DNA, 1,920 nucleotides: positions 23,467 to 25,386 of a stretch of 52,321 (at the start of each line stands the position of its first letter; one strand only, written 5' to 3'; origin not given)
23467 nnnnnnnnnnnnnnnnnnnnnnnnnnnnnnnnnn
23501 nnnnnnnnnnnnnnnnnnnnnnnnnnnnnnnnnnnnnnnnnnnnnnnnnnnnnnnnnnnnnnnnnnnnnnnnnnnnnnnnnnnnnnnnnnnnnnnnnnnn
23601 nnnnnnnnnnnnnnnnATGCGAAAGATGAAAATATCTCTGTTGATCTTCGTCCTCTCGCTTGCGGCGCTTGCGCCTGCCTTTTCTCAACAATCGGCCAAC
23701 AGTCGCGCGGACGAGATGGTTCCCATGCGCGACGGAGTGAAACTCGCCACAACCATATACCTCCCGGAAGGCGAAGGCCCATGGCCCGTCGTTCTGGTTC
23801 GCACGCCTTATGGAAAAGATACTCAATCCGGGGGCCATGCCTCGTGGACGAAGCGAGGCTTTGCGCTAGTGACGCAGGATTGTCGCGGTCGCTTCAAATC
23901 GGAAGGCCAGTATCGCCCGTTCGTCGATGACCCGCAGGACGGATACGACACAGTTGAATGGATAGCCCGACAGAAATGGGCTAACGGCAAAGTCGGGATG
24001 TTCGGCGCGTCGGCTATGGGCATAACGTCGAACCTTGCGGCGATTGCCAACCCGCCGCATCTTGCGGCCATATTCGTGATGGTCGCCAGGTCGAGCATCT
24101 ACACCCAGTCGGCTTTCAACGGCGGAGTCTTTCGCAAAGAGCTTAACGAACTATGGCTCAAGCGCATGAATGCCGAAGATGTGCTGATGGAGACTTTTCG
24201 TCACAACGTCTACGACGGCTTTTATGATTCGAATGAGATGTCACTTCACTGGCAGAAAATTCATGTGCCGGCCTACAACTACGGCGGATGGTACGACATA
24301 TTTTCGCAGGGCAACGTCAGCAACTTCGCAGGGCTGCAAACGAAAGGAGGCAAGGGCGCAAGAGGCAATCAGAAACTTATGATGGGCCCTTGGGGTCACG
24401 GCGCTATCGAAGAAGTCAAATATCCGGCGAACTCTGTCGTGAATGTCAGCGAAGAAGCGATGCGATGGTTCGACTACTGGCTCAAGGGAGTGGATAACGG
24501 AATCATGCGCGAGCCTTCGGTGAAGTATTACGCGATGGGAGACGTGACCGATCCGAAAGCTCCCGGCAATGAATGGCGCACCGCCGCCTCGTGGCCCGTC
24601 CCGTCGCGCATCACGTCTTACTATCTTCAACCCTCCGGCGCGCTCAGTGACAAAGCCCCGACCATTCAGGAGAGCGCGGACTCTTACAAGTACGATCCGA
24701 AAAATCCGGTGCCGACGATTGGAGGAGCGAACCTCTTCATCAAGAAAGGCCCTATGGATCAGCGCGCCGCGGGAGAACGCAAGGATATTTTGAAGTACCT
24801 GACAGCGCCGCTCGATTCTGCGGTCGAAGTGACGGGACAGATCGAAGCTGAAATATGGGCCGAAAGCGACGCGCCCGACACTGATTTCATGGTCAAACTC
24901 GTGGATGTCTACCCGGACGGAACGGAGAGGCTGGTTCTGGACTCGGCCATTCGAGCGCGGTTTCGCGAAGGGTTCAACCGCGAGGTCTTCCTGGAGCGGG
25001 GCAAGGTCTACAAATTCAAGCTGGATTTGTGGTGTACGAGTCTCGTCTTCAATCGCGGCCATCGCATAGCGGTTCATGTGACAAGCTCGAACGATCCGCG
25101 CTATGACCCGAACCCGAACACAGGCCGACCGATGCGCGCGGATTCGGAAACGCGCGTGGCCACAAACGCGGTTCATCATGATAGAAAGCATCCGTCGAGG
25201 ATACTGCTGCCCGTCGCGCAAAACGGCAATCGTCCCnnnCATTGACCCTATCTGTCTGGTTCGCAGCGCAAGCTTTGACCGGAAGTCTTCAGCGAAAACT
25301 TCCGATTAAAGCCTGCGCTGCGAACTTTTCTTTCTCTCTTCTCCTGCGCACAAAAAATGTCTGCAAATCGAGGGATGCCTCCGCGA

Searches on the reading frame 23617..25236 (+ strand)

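Call 33: search_protein_families(library=pfam, proteins=[window:23617-25236:+], max_evalue=0.00001)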
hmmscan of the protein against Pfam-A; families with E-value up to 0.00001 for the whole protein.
window:23617-25236:+ (540 aa): 2 families
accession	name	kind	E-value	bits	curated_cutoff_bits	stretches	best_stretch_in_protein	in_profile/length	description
PF02129.25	Peptidase_S15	-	3.6e-53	181.4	23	2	39-183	1-154/262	X-Pro dipeptidyl-peptidase (S15 family)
PF08530.16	PepX_C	-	3.8e-42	145.1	22.5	1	294-529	1-216/217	X-Pro dipeptidyl-peptidase C-terminal non-catalytic domain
